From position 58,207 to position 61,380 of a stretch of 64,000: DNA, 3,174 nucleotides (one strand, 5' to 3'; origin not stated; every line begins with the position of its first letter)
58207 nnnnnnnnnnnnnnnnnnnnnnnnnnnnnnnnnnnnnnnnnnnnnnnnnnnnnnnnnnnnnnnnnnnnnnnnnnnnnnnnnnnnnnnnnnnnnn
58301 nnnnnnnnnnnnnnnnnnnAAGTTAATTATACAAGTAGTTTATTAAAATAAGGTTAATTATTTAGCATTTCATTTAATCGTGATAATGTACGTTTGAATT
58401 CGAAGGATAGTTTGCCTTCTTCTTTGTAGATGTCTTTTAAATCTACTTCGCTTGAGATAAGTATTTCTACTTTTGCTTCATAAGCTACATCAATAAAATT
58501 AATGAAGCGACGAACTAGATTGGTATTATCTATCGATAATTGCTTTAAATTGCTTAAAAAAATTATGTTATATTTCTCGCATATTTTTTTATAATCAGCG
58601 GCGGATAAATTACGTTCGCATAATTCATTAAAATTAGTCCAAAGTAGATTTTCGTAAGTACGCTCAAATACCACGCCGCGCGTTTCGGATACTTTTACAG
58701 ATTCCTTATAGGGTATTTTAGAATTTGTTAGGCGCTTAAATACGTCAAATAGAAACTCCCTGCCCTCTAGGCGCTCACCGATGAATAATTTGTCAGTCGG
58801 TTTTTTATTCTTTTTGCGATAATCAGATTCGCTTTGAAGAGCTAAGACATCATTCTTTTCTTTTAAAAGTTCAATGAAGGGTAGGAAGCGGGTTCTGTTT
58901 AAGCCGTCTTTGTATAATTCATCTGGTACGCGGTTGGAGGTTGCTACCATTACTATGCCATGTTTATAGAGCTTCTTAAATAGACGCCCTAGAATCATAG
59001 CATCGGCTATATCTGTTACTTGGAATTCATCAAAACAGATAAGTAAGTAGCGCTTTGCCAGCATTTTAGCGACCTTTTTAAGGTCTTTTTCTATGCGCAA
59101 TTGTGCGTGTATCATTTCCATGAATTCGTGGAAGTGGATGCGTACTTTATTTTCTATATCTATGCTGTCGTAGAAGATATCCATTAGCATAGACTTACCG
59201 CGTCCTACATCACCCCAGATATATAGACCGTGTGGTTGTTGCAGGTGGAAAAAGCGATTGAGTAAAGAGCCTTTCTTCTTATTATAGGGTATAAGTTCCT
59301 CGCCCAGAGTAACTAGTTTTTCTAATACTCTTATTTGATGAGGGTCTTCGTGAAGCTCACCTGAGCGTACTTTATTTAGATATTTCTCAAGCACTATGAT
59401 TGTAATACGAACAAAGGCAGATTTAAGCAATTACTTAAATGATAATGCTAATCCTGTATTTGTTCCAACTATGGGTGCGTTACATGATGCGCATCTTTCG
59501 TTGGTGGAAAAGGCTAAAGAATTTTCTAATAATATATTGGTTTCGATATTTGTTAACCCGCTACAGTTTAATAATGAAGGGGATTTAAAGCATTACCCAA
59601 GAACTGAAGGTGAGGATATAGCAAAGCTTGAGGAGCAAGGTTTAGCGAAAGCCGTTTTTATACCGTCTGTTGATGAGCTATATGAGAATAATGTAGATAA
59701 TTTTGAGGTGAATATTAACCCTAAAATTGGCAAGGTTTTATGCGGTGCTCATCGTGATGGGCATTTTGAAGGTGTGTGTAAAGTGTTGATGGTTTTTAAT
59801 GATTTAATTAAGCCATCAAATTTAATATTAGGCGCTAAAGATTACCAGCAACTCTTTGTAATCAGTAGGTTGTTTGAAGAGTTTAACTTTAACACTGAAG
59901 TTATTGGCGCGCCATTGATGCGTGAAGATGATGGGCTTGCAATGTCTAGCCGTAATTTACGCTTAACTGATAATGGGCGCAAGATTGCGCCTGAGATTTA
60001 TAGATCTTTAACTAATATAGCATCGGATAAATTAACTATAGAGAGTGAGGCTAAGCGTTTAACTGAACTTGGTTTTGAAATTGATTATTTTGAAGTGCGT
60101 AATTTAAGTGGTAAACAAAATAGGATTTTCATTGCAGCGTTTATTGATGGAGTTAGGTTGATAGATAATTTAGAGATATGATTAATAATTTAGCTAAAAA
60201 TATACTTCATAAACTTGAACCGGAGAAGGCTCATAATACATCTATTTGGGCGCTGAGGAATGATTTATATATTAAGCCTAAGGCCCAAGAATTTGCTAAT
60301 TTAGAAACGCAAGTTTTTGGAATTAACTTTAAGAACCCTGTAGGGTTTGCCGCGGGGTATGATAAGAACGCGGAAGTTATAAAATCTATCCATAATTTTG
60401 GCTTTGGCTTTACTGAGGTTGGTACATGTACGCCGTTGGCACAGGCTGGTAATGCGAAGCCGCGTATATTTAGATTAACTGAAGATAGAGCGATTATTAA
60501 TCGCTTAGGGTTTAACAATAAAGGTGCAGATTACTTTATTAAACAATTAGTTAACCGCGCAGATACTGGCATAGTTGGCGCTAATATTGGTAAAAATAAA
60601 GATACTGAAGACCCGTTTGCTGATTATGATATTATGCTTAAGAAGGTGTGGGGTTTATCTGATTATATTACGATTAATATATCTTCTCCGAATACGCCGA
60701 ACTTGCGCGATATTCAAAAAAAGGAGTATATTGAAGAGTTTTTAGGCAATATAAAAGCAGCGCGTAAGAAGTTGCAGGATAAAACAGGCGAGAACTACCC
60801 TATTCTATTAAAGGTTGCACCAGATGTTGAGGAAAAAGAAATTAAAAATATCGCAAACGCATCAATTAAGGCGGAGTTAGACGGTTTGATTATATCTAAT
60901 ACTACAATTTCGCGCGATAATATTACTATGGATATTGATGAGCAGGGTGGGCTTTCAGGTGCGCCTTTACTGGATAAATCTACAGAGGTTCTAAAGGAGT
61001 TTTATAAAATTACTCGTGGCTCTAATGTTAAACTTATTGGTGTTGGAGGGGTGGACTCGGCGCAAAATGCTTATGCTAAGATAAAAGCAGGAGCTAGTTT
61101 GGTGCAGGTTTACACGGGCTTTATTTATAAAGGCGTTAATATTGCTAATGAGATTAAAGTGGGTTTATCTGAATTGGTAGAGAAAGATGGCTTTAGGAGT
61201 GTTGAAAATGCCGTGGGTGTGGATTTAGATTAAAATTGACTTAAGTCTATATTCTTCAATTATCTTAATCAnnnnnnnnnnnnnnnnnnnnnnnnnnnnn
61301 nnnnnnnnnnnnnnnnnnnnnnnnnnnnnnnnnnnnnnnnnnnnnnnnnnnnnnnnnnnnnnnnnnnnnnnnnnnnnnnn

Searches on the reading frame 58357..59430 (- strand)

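Call 56: search_protein_families(library=pfam, proteins=[window:58357-59430:-], max_evalue=0.000001)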
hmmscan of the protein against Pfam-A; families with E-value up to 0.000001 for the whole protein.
window:58357-59430:- (358 aa): 1 family
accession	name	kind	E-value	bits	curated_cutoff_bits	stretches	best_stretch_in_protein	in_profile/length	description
PF03969.22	AFG1_ATPase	-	4.8e-94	315.7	27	1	14-356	4-353/361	AFG1-like ATPase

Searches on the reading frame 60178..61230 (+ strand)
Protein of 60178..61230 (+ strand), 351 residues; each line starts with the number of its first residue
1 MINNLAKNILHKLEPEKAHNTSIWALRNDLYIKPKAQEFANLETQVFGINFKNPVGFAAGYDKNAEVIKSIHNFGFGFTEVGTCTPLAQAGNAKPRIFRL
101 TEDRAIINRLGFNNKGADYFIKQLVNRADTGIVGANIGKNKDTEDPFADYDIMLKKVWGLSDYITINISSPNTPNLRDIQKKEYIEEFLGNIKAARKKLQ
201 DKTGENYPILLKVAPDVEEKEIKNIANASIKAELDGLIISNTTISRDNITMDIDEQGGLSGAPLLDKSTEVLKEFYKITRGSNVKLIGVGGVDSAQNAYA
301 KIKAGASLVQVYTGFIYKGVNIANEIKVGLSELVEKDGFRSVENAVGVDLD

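Call 29: find_encoding_contigs(protein=window:60178-61230:+, flank=10000, max_places=2)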
Protein window:60178-61230:+ (351 aa): 1 contig read that carries it; 1 place shown.
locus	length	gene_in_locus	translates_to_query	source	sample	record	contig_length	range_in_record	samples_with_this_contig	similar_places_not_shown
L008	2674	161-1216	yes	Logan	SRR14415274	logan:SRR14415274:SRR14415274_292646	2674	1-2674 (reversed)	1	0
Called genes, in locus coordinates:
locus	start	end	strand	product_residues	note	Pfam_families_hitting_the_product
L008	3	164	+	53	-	?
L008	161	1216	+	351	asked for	PF01180:DHO_dh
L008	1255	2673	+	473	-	?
